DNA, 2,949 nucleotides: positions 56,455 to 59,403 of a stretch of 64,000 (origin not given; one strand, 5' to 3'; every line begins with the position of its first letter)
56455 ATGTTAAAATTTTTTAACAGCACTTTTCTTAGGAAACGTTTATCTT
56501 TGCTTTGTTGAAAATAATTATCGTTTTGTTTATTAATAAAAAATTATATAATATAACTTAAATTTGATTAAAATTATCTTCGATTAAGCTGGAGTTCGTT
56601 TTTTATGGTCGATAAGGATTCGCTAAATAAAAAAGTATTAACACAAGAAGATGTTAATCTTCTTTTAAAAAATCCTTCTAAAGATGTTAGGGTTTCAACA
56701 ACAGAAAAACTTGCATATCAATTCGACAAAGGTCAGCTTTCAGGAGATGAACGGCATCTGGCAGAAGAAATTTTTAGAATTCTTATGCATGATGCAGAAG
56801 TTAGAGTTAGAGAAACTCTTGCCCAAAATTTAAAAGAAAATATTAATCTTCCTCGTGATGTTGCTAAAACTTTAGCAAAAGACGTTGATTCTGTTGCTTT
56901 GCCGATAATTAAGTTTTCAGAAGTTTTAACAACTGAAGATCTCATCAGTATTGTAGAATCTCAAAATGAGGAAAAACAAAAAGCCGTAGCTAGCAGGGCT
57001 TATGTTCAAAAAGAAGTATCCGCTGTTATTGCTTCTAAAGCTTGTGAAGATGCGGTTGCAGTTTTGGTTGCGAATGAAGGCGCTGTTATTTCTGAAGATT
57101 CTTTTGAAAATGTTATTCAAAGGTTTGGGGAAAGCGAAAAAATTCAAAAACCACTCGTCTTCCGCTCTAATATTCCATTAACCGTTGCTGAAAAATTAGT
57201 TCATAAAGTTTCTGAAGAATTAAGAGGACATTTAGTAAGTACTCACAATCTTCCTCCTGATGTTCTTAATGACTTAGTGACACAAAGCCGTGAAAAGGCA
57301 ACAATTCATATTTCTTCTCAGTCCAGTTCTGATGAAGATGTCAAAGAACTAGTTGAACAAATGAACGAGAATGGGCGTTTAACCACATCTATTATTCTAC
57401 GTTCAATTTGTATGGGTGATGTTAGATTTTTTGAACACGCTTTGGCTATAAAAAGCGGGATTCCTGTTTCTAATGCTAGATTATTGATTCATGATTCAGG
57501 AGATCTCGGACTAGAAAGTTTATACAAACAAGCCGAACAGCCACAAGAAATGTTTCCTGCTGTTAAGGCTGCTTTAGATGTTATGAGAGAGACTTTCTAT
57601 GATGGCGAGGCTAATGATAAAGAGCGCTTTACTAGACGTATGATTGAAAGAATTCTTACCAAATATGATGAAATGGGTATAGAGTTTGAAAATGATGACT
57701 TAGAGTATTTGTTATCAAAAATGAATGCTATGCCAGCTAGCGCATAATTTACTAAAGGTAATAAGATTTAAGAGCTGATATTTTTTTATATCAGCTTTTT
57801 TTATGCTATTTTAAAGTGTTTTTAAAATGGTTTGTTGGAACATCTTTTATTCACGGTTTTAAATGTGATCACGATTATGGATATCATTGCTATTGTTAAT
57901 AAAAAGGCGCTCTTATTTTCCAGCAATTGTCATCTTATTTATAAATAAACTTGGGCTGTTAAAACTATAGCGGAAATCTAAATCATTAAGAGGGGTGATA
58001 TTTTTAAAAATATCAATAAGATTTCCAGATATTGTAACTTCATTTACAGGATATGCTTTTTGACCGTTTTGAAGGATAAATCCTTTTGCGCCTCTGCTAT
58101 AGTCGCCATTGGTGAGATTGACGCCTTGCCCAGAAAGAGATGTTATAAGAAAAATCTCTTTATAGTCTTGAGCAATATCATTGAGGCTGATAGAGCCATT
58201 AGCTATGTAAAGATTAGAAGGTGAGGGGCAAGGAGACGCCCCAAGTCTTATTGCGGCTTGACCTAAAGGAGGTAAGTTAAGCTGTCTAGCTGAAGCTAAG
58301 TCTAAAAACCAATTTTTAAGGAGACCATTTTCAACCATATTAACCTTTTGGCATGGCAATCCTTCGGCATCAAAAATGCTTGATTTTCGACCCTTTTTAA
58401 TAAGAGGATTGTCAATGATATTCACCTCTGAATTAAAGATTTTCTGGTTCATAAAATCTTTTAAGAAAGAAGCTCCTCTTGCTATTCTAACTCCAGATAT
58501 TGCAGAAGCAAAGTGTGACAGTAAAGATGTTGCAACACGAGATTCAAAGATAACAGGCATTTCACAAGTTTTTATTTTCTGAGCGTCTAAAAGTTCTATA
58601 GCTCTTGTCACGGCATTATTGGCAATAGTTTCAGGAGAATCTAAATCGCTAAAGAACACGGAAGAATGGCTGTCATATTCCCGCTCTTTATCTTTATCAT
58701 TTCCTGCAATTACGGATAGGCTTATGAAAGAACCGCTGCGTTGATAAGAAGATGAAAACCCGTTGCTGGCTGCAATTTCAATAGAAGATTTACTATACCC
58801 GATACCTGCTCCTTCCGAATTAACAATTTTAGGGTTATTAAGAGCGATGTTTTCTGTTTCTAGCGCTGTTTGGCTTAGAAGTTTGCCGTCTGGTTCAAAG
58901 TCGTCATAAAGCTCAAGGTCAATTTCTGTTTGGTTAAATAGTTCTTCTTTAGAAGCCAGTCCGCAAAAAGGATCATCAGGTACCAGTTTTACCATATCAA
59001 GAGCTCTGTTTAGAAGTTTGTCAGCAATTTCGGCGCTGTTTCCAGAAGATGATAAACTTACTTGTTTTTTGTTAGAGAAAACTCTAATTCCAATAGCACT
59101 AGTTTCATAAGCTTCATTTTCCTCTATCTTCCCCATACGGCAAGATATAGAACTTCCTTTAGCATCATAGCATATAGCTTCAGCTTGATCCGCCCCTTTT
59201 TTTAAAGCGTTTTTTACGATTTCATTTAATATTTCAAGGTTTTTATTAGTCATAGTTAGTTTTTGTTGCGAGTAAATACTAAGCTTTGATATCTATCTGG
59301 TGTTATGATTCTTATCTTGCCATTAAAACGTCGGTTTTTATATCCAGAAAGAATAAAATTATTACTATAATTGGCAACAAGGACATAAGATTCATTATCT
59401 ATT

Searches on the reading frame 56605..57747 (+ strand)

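Call 32: search_protein_families(library=pfam, max_evalue=0.00001, proteins=[window:56605-57747:+])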
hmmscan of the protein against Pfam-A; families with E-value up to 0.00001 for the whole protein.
window:56605-57747:+ (380 aa): 1 family
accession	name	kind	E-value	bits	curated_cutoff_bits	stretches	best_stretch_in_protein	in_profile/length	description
PF10098.14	DUF2336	-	1.1e-74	251.6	34.6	1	97-355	1-257/262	Uncharacterised protein conserved in bacteria (DUF2336)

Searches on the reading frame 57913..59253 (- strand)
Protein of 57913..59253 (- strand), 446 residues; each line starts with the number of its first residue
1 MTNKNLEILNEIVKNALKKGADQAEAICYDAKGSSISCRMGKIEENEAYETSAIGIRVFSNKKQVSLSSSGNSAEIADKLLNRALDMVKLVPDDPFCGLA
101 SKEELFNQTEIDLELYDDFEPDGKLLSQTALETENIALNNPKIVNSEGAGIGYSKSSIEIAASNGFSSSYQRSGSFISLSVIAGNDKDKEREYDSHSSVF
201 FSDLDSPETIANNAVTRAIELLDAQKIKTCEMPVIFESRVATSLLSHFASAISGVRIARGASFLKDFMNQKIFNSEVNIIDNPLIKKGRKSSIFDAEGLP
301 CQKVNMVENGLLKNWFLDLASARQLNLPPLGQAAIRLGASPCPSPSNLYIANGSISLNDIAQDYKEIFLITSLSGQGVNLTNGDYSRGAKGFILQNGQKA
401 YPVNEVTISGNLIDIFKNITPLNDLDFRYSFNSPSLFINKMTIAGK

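Call 33: search_protein_families(library=pfam, max_evalue=0.00001, proteins=[window:57913-59253:-])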
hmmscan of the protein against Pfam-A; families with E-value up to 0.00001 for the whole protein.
window:57913-59253:- (446 aa): 3 families
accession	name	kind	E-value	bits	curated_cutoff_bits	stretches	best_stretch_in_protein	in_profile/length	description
PF19289.4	PmbA_TldD_3rd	-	3.4e-65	219.7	22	1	229-445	1-220/220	PmbA/TldA metallopeptidase C-terminal domain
PF19290.4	PmbA_TldD_2nd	-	2.6e-11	44.4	20.9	1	128-222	13-109/109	PmbA/TldA metallopeptidase central domain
PF01523.21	PmbA_TldD_1st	-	1.1e-08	35.6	20.9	1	24-87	1-64/65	PmbA/TldA metallopeptidase domain 1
